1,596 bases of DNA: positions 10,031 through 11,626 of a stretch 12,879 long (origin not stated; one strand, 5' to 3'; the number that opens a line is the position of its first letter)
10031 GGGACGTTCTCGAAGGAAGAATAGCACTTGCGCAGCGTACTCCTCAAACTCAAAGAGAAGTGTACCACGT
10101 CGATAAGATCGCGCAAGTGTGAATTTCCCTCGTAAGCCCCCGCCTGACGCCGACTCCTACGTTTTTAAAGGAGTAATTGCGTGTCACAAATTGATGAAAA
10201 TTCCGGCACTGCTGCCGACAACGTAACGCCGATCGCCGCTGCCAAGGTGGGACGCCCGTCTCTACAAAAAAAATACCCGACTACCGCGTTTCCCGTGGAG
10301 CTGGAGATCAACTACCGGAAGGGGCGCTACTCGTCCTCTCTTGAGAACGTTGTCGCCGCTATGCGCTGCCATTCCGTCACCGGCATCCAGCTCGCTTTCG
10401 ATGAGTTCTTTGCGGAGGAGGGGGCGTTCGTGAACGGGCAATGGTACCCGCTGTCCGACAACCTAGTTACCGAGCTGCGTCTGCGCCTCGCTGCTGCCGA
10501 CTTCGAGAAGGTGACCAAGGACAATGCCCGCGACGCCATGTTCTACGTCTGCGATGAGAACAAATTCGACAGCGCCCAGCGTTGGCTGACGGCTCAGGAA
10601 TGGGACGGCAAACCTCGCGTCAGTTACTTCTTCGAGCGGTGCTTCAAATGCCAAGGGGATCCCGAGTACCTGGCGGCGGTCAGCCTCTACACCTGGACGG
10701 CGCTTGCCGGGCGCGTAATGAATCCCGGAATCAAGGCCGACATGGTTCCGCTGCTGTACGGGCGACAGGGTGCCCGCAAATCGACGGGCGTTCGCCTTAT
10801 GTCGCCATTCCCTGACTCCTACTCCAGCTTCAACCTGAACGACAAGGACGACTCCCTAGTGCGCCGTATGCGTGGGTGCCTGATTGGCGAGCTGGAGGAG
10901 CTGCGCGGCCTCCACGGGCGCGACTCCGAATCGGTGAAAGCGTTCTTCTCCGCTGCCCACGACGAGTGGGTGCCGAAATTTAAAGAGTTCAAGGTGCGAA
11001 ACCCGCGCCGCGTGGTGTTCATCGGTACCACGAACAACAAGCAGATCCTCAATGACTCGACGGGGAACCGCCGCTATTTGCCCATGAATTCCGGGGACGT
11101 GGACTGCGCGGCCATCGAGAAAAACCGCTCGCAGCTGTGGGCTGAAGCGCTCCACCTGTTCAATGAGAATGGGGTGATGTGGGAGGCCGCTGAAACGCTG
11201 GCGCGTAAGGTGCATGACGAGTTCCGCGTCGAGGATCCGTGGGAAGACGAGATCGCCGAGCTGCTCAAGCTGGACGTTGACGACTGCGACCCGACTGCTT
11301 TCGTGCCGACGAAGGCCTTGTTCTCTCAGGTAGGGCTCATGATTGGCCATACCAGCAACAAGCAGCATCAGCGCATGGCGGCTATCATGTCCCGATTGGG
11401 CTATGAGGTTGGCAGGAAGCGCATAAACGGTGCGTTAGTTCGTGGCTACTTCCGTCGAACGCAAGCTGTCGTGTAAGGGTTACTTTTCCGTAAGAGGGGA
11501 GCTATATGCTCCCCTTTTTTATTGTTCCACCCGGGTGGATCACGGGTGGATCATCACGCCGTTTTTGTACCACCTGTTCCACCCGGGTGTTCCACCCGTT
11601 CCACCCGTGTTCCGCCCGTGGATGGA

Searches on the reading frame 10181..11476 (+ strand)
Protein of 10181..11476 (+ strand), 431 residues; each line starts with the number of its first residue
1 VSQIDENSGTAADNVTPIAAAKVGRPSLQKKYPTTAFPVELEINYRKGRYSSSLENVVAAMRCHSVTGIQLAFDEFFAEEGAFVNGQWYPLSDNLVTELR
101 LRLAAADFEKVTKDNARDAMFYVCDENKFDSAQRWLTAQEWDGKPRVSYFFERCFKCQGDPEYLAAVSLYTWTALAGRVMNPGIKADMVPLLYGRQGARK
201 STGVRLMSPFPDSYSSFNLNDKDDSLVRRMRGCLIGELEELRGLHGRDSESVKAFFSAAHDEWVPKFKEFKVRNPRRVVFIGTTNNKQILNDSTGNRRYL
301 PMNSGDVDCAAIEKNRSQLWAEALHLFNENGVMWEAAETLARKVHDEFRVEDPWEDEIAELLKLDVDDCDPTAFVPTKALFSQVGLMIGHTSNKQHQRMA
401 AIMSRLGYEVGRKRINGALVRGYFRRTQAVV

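Call 11: search_protein_families(library=pfam, proteins=[window:10181-11476:+], max_evalue=0.01)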
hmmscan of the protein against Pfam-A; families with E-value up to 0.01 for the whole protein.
window:10181-11476:+ (431 aa): 2 families
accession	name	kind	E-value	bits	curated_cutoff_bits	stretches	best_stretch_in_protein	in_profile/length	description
PF05272.17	VapE-like_dom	-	9e-51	172.8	25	1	136-347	1-214/217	Virulence-associated protein E-like domain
PF19263.5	DUF5906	-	0.00099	20.2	27.6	1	192-298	1-114/114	Family of unknown function (DUF5906)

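Call 17: search_dna_similar(query=window:10181-11473:+, collection=plasmids, mode=protein, max_rows=60, rows=spread)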
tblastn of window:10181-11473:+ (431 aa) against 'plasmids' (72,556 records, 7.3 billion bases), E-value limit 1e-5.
Records with a match: 96; places in all: 105; records where one place covers at least 80% of the query: 15.
Best place of each record, by identity: >=99% 4; 95-99% 4; 60-80% 2; <60% 86.
By first word of the organism name: Apilactobacillus 12; Citrobacter 7; Escherichia 7; Nostoc 7; Arsenophonus 6; Lactiplantibacillus 5; Staphylococcus 5; Roseomonas 4; Enterobacter 3; Subdoligranulum 3; and 28 more.
By predicted mobility (MOB-suite, as given by PLSDB): non-mobilizable 90; mobilizable 6.
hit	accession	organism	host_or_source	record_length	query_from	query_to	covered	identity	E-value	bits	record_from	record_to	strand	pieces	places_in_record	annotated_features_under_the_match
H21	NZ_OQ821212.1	Citrobacter freundii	-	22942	1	431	100%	99.8%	0e+0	870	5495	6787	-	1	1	VapE domain-containing protein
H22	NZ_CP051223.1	Escherichia coli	swine,single cell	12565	1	431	100%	98.8%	0e+0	864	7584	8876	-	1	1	VapE domain-containing protein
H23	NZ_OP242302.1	Escherichia coli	Homo sapiens,stool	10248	1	431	100%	98.1%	0e+0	855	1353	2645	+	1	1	VapE domain-containing protein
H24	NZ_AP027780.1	Escherichia coli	Homo sapiens,whole organism,feces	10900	1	316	73%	98.7%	0e+0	622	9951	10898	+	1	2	none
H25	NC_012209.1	Yersinia enterocolitica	-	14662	13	428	97%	73.7%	0e+0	638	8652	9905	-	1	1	VapE domain-containing protein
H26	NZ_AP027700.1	Escherichia coli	-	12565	1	294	68%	99.7%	0e+0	584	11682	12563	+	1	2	none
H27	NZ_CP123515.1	Arsenophonus nasoniae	Pachycrepoideus vindemmiae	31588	18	426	95%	52.2%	3e-136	438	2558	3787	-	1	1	VapE domain-containing protein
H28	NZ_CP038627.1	Arsenophonus nasoniae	Nasonia vitripennis,pure culture,whole ...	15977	18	425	95%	52.1%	5e-139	446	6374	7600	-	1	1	VapE domain-containing protein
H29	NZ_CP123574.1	Arsenophonus nasoniae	Nasonia vitripennis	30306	18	426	95%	51.3%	2e-134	572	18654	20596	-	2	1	VapE domain-containing protein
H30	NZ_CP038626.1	Arsenophonus nasoniae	Nasonia vitripennis,pure culture,whole ...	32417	18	426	95%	49.5%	3e-127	412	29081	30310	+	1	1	VapE domain-containing protein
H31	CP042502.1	Enterobacter sp. E76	Whole organism,Shower 3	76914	85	421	78%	39.6%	6e-76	265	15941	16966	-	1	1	replication protein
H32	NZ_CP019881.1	Komagataeibacter nataicola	-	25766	40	409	86%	28.1%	1e-35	147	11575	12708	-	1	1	VapE domain-containing protein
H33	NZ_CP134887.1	Komagataeibacter nataicola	bacteria culture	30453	40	409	86%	28.1%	1e-35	147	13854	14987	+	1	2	VapE domain-containing protein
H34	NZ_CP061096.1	Roseomonas marmotae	Marmota himalayana,pure culture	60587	92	425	77%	29.0%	1e-24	114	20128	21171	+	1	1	virulence-associated E family protein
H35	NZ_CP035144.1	Lactiplantibacillus plantarum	cell culture,food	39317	86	366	65%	32.4%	2e-29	128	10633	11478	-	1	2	virulence-associated E family protein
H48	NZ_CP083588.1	Escherichia coli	culture,meat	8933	123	362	56%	32.5%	3e-27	122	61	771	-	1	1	none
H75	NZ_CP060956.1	Escherichia coli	Homo sapiens,urine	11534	118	327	49%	27.0%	2e-7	61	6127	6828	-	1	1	VapE domain-containing protein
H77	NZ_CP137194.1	Citrobacter freundii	Homo sapiens,urine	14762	118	308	44%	26.4%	1e-7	62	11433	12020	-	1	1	virulence-associated E family protein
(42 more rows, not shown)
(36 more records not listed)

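Call 19: get_annotated_region(hit=H25, flank=2500)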
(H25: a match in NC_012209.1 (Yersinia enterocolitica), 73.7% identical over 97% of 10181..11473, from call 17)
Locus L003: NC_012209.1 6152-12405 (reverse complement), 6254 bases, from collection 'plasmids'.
description: Yersinia enterocolitica plasmid pYe4449-2, complete sequence
organism: Yersinia enterocolitica (NCBI taxid 630)
taxonomy: Bacteria; Pseudomonadota; Gammaproteobacteria; Enterobacterales; Yersiniaceae; Yersinia; Yersinia enterocolitica
host: -; source: -; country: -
typing (MOB-suite, as given by PLSDB): non-mobilizable
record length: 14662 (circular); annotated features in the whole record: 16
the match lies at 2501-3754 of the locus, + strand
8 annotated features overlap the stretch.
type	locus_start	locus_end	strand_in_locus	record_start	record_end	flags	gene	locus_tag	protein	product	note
CDS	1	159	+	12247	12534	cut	-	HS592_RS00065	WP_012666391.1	hypothetical protein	-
CDS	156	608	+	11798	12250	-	-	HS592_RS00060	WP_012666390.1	hypothetical protein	-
CDS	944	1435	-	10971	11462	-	-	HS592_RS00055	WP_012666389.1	hypothetical protein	-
CDS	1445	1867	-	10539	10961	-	-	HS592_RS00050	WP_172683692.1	hypothetical protein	-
CDS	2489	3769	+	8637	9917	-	-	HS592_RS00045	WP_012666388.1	VapE domain-containing protein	-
CDS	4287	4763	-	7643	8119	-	-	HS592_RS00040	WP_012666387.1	transposase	GO:0006313 - DNA transposition [Evidence IEA]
CDS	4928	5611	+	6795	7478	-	-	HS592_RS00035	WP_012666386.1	hypothetical protein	-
CDS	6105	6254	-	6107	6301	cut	-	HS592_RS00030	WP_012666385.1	hypothetical protein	-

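Call 20: get_annotated_region(hit=H28, flank=2500)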
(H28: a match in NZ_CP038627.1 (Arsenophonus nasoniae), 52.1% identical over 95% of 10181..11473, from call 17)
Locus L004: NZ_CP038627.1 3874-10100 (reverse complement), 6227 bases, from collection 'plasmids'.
description: Arsenophonus nasoniae strain FIN plasmid pArsFIN15, complete sequence
organism: Arsenophonus nasoniae (NCBI taxid 638)
taxonomy: Bacteria; Pseudomonadota; Gammaproteobacteria; Enterobacterales; Morganellaceae; Arsenophonus; Arsenophonus nasoniae
host: -; source: Nasonia vitripennis,pure culture,whole insect; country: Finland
typing (MOB-suite, as given by PLSDB): non-mobilizable
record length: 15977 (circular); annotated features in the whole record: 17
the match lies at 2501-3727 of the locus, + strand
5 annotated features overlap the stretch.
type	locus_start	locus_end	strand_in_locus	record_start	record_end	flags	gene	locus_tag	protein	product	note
CDS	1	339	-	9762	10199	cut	-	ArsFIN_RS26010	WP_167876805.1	MarR family transcriptional regulator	-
CDS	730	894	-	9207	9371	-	-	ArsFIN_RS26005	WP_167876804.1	hypothetical protein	-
CDS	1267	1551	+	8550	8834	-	-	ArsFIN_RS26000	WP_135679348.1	hypothetical protein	-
CDS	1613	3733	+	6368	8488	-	-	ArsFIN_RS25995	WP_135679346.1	VapE domain-containing protein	-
CDS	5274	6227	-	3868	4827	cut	-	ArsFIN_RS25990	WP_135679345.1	replication initiation protein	-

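Call 21: get_annotated_region(hit=H31, flank=2500)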
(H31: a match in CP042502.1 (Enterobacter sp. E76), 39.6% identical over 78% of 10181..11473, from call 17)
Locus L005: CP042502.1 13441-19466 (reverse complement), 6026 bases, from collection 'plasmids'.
description: Enterobacter sp. E76 plasmid pE76_003, complete sequence
organism: Enterobacter sp. E76 (NCBI taxid 2596949)
taxonomy: Bacteria; Pseudomonadota; Gammaproteobacteria; Enterobacterales; Enterobacteriaceae; Enterobacter; Enterobacter sp. E76
host: -; source: Whole organism,Shower 3; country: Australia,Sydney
typing (MOB-suite, as given by PLSDB): non-mobilizable
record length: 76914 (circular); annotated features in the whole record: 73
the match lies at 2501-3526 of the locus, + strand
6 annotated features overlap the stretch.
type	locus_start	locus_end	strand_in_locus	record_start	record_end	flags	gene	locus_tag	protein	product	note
CDS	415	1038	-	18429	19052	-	-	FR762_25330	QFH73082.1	helix-turn-helix domain-containing protein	-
CDS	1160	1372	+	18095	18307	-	-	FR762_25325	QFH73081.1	helix-turn-helix transcriptional regulator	-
CDS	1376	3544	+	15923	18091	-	-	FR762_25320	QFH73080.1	replication protein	-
CDS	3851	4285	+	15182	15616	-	-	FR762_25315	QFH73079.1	antitermination protein Q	-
CDS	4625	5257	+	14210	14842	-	-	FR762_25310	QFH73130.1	hypothetical protein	-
CDS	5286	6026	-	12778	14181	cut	-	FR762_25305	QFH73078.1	ISNCY-like element ISKpn21 family transposase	-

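Call 22: get_annotated_region(hit=H75, flank=3000)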
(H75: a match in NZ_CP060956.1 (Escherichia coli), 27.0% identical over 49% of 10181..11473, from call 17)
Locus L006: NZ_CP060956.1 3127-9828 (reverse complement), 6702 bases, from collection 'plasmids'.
description: Escherichia coli strain EC8 plasmid pEC8-4, complete sequence
organism: Escherichia coli (NCBI taxid 562)
taxonomy: Bacteria; Pseudomonadota; Gammaproteobacteria; Enterobacterales; Enterobacteriaceae; Escherichia; Escherichia coli
host: -; source: Homo sapiens,urine; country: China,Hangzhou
typing (MOB-suite, as given by PLSDB): non-mobilizable
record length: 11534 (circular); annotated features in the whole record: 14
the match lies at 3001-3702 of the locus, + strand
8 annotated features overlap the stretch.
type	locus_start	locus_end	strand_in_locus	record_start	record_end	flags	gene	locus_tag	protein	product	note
CDS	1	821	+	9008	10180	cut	-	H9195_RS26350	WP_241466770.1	hypothetical protein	-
CDS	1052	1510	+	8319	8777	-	-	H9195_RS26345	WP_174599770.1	hypothetical protein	-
CDS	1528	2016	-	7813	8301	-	-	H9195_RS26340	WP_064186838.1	hypothetical protein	-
CDS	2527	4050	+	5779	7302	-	-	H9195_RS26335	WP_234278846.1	VapE domain-containing protein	-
CDS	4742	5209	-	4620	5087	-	-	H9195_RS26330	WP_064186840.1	helix-turn-helix domain-containing protein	-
CDS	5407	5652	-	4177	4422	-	-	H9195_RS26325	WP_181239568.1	hypothetical protein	-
CDS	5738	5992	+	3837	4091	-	-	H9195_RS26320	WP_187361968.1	hypothetical protein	-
CDS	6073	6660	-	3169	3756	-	-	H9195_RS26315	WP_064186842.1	recombinase family protein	GO:0006310 - DNA recombination [Evidence IEA]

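Call 30: search_solved_structures(query=window:10181-11473:+, max_evalue=1, show_alignments=1)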
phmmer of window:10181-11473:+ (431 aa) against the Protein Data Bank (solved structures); distinct sequences matched with E-value up to 1: 2.
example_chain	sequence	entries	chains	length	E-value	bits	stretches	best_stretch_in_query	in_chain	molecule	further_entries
7pds_A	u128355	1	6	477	5.2e-25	91.2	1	125-363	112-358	Similar to D. nodosus vapE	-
1awc_A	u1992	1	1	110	0.5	12.2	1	109-149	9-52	PROTEIN (GA BINDING PROTEIN ALPHA)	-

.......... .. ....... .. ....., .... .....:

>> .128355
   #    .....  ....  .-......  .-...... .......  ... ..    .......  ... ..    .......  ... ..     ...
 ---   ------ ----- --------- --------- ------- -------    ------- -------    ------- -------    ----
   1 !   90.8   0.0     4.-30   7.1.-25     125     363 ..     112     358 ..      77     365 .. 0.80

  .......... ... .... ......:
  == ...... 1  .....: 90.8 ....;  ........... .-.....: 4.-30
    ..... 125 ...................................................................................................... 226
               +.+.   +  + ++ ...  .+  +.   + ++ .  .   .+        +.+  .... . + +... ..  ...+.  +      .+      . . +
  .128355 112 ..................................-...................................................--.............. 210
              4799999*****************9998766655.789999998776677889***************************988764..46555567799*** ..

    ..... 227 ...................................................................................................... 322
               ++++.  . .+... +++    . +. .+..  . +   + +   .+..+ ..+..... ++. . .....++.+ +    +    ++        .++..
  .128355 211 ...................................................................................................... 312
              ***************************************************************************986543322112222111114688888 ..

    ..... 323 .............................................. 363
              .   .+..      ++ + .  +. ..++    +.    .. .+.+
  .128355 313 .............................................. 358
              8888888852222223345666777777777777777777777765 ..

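Call 32: search_protein_families(library=phrogs, proteins=[window:10181-11476:+], max_evalue=0.001)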
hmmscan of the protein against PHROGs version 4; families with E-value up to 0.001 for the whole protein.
window:10181-11476:+ (431 aa): 7 families
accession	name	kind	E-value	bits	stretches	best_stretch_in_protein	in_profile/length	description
phrog_256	-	DNA, RNA and nucleotide metabolism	4.7e-76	258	1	33-365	363-704/798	DNA helicase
phrog_1313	-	DNA, RNA and nucleotide metabolism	9.4e-60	204.1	1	38-427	139-556/568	DNA helicase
phrog_15962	-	DNA, RNA and nucleotide metabolism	7e-38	131.4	1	101-426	464-804/835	DNA primase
phrog_16593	-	DNA, RNA and nucleotide metabolism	2e-29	103.5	1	102-331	474-705/823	DNA primase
phrog_2249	-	DNA, RNA and nucleotide metabolism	6.5e-24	85.6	1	169-421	506-767/802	DNA primase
phrog_36873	-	DNA, RNA and nucleotide metabolism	1.5e-17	63.7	1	174-363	534-725/1082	DNA helicase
phrog_4630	-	DNA, RNA and nucleotide metabolism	9.1e-17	61.9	1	135-303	188-364/581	DNA primase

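Call 36: get_annotated_region(hit=H23, flank=2000)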
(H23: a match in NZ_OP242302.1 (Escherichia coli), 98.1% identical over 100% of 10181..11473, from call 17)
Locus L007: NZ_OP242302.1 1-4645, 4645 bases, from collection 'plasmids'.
description: Escherichia coli strain LA243 plasmid pLAO97, complete sequence
organism: Escherichia coli (NCBI taxid 562)
taxonomy: Bacteria; Pseudomonadota; Gammaproteobacteria; Enterobacterales; Enterobacteriaceae; Escherichia; Escherichia coli
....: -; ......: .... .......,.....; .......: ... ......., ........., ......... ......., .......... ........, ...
typing (MOB-suite, as given by PLSDB): non-mobilizable
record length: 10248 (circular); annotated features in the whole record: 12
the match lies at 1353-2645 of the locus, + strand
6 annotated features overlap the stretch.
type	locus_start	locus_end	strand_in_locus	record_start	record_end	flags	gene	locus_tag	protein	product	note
CDS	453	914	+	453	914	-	-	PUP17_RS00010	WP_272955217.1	hypothetical protein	-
CDS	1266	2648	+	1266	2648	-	-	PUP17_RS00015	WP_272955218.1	VapE domain-containing protein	-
CDS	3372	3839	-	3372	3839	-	-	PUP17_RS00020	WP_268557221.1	transposase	GO:0006313 - DNA transposition [Evidence IEA]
CDS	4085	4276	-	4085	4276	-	-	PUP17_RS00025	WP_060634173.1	hypothetical protein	-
CDS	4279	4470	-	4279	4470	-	-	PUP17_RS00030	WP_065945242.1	hypothetical protein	-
CDS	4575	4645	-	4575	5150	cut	-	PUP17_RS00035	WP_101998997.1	recombinase family protein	GO:0006310 - DNA recombination [Evidence IEA]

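Call 37: get_annotated_region(hit=H22, flank=2000)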
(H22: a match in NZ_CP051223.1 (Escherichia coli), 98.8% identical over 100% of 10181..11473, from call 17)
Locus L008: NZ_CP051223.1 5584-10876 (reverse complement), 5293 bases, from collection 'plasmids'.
description: Escherichia coli strain SCZE5 plasmid pSCZE1
organism: Escherichia coli (NCBI taxid 562)
taxonomy: Bacteria; Pseudomonadota; Gammaproteobacteria; Enterobacterales; Enterobacteriaceae; Escherichia; Escherichia coli
host: -; source: swine,single cell; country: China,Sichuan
typing (MOB-suite, as given by PLSDB): non-mobilizable
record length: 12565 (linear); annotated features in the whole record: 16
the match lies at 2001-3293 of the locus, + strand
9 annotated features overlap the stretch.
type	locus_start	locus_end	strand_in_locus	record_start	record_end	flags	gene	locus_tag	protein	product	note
CDS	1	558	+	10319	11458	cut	-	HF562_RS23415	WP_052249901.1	hypothetical protein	-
CDS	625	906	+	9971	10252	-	-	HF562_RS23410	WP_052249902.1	hypothetical protein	-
CDS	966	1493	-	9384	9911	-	-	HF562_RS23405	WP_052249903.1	ribbon-helix-helix domain-containing protein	-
CDS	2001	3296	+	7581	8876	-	-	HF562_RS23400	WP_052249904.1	VapE domain-containing protein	-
CDS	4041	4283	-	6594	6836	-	-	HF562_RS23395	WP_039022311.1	hypothetical protein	-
CDS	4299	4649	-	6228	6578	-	-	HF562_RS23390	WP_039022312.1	hypothetical protein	-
CDS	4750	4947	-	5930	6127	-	-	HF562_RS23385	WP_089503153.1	hypothetical protein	-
CDS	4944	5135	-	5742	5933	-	-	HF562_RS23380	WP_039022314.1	hypothetical protein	-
CDS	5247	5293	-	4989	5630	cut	-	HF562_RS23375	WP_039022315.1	recombinase family protein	GO:0006310 - DNA recombination [Evidence IEA]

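Call 38: get_annotated_region(hit=H32, flank=2000)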
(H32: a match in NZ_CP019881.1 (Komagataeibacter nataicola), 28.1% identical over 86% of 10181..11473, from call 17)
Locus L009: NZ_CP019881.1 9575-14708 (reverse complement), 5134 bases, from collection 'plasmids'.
description: Komagataeibacter nataicola strain RZS01 plasmid pKNA06, complete sequence
organism: Komagataeibacter nataicola (NCBI taxid 265960)
taxonomy: Bacteria; Pseudomonadota; Alphaproteobacteria; Rhodospirillales; Acetobacteraceae; Komagataeibacter; Komagataeibacter nataicola
host: -; source: -; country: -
typing (MOB-suite, as given by PLSDB): non-mobilizable
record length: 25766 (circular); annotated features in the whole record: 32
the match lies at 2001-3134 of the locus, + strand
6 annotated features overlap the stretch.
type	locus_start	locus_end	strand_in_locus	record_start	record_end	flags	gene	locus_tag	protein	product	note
CDS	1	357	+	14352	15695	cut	-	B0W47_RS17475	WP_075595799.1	IS1182 family transposase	-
CDS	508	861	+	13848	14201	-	-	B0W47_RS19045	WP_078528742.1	helix-turn-helix domain-containing protein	-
CDS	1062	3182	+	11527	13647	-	-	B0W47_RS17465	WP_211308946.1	VapE domain-containing protein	-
CDS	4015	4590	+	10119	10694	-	-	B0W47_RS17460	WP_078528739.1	recombinase family protein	GO:0006310 - DNA recombination [Evidence IEA]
CDS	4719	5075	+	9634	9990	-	-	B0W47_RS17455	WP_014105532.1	hypothetical protein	-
CDS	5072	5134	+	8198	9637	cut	-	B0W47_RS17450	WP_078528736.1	hypothetical protein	-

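Call 39: get_annotated_region(hit=H48, flank=2500)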
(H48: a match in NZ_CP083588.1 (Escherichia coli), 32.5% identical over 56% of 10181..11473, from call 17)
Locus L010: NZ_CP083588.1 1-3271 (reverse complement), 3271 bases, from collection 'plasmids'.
description: Escherichia coli strain ECNB21-M121 plasmid pM121-3, complete sequence
organism: Escherichia coli (NCBI taxid 562)
taxonomy: Bacteria; Pseudomonadota; Gammaproteobacteria; Enterobacterales; Enterobacteriaceae; Escherichia; Escherichia coli
host: -; source: culture,meat; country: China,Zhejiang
typing (MOB-suite, as given by PLSDB): non-mobilizable
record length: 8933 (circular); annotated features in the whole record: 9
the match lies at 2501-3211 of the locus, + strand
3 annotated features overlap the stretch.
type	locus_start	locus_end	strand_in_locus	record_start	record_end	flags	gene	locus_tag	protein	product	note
CDS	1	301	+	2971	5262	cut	-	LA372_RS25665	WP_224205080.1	phage tail tape measure protein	GO:0016032 - viral process [Evidence IEA]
CDS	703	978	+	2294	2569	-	-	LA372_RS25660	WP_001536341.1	hypothetical protein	-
CDS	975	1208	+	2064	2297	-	-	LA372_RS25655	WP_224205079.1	hypothetical protein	-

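Call 40: get_annotated_region(hit=H77, flank=2500)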
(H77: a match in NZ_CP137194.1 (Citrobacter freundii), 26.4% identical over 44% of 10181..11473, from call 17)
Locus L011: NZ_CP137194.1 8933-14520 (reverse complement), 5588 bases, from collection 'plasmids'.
description: Citrobacter freundii strain F2021 plasmid pF2021-2, complete sequence
organism: Citrobacter freundii (NCBI taxid 546)
taxonomy: Bacteria; Pseudomonadota; Gammaproteobacteria; Enterobacterales; Enterobacteriaceae; Citrobacter; Citrobacter freundii
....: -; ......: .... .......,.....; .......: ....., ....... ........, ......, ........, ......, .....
typing (MOB-suite, as given by PLSDB): non-mobilizable
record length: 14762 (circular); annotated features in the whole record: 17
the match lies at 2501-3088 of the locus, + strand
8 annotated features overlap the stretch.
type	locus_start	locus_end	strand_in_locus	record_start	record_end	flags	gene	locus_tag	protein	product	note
CDS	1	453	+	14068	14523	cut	-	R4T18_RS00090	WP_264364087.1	hypothetical protein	-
CDS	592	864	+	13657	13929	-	-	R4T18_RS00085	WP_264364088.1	hypothetical protein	-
CDS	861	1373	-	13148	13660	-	-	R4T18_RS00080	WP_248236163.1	ribbon-helix-helix domain-containing protein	-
CDS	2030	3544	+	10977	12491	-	-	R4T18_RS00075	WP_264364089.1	virulence-associated E family protein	-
CDS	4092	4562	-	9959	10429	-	-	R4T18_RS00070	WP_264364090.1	transposase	GO:0006313 - DNA transposition [Evidence IEA]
CDS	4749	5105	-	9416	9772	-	-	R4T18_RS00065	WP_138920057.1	hypothetical protein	-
CDS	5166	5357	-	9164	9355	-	-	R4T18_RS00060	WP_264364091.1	hypothetical protein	-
CDS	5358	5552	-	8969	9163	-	-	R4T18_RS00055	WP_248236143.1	hypothetical protein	-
